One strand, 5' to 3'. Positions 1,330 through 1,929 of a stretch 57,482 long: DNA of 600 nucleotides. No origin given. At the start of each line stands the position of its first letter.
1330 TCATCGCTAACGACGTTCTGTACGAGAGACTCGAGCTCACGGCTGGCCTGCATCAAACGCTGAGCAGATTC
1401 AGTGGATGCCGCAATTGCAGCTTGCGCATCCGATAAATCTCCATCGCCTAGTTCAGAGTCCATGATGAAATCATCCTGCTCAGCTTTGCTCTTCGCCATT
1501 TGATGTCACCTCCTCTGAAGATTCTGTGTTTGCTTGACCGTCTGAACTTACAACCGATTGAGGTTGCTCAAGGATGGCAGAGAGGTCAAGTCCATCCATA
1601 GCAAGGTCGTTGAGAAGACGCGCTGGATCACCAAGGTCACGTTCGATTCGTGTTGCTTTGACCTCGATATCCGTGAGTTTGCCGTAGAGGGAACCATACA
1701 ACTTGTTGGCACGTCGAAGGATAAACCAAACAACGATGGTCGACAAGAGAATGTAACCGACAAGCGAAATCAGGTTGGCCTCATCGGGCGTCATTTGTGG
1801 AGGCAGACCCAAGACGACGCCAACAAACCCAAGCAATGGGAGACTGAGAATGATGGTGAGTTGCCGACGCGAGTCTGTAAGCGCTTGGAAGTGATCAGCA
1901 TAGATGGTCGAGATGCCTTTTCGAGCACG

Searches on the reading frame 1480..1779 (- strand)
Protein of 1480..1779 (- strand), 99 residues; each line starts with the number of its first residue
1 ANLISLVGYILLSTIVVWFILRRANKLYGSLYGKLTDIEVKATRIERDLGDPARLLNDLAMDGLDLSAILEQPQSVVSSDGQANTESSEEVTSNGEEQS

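Call 47: search_protein_families(library=pfam, proteins=[window:1480-1779:-], max_evalue=10)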
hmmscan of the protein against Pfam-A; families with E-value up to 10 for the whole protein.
window:1480-1779:- (99 aa): 1 family
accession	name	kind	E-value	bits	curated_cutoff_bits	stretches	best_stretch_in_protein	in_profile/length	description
PF23525.1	Methyltransf_36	-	0.075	12.6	27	1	34-71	95-132/268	AprA MT2-like domain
